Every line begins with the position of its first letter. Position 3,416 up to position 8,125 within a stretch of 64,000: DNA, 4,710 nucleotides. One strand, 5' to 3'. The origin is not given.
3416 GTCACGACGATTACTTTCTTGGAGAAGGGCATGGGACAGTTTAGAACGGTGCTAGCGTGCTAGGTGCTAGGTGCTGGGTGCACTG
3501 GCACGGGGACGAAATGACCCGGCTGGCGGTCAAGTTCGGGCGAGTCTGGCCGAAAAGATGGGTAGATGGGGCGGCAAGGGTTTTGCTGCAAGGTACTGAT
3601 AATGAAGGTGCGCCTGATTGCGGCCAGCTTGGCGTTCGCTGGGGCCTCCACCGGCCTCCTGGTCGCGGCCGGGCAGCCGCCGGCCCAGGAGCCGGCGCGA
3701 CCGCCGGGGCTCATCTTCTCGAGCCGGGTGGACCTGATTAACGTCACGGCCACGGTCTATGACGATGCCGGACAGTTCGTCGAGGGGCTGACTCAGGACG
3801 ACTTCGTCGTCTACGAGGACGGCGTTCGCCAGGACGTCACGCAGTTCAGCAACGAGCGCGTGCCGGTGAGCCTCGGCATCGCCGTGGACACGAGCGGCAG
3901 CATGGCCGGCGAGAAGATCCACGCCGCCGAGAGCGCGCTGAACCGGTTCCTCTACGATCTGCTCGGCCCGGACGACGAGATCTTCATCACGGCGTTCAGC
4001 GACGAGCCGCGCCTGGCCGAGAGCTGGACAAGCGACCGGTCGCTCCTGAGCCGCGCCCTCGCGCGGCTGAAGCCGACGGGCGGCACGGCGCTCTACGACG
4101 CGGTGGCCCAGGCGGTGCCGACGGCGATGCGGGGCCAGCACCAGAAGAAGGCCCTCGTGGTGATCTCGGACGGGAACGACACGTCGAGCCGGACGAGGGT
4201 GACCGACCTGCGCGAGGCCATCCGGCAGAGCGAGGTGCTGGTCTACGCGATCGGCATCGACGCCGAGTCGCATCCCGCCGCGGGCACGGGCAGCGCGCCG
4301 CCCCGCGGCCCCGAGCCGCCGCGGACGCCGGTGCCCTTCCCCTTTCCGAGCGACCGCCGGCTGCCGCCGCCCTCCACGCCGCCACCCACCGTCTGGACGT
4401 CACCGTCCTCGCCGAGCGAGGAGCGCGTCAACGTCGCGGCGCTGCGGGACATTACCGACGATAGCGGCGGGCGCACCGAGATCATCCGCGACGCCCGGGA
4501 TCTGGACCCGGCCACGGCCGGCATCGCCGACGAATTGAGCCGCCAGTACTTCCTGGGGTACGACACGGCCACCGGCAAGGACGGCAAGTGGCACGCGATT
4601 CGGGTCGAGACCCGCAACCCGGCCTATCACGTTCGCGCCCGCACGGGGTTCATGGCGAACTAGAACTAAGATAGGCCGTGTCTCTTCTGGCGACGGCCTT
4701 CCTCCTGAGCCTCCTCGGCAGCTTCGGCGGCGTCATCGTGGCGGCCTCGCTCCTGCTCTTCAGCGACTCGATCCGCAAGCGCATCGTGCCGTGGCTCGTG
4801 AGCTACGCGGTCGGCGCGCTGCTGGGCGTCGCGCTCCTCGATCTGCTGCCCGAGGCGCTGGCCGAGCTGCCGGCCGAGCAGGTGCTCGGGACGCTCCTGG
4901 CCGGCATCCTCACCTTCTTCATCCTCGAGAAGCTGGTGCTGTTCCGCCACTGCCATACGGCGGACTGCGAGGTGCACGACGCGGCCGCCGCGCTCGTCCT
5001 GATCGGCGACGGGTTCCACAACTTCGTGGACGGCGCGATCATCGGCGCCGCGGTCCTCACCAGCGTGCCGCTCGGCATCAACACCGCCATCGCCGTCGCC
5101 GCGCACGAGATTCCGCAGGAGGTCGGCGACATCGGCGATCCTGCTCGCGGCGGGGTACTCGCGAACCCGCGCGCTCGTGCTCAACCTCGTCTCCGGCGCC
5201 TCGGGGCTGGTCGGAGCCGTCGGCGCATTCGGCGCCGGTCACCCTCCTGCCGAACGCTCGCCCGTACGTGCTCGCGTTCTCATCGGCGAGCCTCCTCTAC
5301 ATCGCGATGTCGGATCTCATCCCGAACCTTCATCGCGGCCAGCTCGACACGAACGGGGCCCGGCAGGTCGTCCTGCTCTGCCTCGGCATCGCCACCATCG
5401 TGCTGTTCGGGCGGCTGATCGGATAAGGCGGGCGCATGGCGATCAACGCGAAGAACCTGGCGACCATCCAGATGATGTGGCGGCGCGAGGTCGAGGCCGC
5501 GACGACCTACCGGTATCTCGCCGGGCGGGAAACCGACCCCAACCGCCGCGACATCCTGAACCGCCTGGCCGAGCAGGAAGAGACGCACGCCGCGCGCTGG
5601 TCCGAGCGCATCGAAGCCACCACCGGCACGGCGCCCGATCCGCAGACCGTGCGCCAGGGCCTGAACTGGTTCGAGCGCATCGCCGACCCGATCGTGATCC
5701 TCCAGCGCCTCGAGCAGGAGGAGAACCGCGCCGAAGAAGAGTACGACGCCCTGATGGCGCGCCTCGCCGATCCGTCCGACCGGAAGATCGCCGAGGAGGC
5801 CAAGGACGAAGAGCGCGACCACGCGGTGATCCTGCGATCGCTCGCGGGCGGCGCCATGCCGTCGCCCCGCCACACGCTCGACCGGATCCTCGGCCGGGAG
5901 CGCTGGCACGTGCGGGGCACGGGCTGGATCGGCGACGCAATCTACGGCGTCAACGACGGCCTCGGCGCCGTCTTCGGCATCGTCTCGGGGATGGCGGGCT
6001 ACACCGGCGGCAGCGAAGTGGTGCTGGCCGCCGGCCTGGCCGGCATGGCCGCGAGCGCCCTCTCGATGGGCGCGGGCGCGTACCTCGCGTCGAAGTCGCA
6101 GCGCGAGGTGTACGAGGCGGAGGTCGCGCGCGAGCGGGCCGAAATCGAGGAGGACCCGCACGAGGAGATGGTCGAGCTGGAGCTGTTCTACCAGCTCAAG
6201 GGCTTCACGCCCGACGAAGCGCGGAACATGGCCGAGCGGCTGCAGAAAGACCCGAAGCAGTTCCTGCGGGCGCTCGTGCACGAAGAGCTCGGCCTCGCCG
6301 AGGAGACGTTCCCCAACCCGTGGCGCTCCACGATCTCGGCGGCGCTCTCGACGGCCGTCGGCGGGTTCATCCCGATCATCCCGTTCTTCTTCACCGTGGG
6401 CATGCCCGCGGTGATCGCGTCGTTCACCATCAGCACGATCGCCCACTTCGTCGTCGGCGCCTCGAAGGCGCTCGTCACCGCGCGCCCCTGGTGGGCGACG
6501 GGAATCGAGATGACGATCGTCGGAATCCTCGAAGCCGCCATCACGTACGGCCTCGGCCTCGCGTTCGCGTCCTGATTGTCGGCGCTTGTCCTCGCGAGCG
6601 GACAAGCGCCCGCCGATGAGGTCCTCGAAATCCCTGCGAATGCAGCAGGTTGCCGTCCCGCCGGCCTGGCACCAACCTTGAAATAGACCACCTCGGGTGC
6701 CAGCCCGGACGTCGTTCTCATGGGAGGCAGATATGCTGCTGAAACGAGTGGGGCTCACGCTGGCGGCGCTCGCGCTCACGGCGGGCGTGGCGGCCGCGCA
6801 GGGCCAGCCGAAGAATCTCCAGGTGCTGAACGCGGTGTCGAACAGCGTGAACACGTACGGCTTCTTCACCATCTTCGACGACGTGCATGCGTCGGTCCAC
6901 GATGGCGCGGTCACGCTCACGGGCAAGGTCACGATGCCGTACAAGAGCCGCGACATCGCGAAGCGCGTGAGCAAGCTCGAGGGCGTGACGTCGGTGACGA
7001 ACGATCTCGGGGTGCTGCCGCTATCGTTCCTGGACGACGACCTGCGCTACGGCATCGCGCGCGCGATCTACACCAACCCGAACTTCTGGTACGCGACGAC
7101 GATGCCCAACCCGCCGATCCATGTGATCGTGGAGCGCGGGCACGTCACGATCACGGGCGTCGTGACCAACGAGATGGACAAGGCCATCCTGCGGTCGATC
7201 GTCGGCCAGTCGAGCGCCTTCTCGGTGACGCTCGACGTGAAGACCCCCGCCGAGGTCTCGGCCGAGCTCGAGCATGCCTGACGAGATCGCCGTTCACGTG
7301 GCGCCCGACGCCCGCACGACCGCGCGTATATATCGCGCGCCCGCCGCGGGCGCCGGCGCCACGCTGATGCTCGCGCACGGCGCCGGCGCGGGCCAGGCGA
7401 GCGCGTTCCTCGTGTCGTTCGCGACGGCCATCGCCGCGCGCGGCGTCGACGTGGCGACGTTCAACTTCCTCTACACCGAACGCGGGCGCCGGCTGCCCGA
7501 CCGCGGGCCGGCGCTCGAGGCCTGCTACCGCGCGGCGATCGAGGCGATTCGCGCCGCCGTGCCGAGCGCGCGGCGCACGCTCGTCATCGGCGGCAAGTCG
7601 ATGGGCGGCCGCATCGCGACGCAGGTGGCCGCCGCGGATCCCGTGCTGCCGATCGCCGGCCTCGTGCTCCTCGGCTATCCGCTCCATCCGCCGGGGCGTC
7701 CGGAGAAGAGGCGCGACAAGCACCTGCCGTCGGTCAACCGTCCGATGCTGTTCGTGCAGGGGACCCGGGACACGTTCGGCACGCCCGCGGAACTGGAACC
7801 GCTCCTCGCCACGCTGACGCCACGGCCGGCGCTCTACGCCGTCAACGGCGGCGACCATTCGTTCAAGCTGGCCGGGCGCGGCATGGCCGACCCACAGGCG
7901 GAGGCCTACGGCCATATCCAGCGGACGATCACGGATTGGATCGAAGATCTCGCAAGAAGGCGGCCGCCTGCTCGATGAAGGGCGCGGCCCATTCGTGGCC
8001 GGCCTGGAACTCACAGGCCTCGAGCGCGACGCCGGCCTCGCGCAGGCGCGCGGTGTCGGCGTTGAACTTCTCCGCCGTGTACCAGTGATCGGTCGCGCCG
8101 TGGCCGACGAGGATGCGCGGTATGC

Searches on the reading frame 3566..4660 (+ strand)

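Call 92: search_protein_families(library=pfam, proteins=[window:3566-4660:+], max_evalue=0.00001)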
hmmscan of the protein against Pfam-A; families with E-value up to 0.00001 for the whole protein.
window:3566-4660:+ (365 aa): 3 families
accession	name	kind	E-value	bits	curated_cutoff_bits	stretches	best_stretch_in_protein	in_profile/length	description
PF13519.12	VWA_2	-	6.7e-16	59.3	27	1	105-203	3-106/107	von Willebrand factor type A domain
PF00092.34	VWA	-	6.1e-12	46.5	23.8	1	105-233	4-141/174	von Willebrand factor type A domain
PF13768.12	VWA_3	-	3.4e-09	37.4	27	1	105-236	5-138/155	von Willebrand factor type A domain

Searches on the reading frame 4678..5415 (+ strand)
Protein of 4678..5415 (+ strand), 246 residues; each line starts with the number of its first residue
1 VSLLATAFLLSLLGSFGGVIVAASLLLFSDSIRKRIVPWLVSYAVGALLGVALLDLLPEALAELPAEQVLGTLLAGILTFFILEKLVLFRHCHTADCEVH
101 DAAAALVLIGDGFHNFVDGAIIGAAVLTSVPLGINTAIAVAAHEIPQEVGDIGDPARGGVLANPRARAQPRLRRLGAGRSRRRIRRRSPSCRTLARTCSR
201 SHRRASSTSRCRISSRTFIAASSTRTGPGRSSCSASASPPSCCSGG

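Call 92: search_protein_families(library=pfam, proteins=[window:4678-5415:+], max_evalue=0.00001)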
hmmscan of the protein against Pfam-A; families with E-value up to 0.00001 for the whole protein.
window:4678-5415:+ (246 aa): 1 family
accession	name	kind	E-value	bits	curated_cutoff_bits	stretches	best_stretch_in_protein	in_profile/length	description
PF02535.28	Zip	-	3.9e-16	59.6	35.1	2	92-152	166-224/323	ZIP Zinc transporter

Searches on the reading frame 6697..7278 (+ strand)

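Call 92: search_protein_families(library=pfam, proteins=[window:6697-7278:+], max_evalue=0.00001)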
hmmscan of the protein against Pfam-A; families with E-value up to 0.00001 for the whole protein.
window:6697-7278:+ (194 aa): 1 family
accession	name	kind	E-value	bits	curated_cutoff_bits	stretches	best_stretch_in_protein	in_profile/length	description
PF04972.22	BON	-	1.9e-14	54.1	27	1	61-106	22-67/69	BON domain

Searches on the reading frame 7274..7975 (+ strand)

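Call 92: search_protein_families(library=pfam, proteins=[window:7274-7975:+], max_evalue=0.00001)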
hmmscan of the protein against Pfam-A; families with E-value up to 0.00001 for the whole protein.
window:7274-7975:+ (234 aa): 4 families
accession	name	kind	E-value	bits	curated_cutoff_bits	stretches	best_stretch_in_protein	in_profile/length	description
PF20408.4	Abhydrolase_11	-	5.3e-52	176.8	27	1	29-219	3-188/193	Alpha/beta hydrolase domain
PF00561.26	Abhydrolase_1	-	6.3e-07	29.7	25.8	0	31-145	3-114/245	alpha/beta hydrolase fold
PF12697.13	Abhydrolase_6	-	3.3e-06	28.4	26.3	1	33-183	3-135/217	Alpha/beta hydrolase family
PF12146.15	Hydrolase_4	-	3.7e-06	26.9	27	0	29-134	5-108/239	Serine aminopeptidase, S33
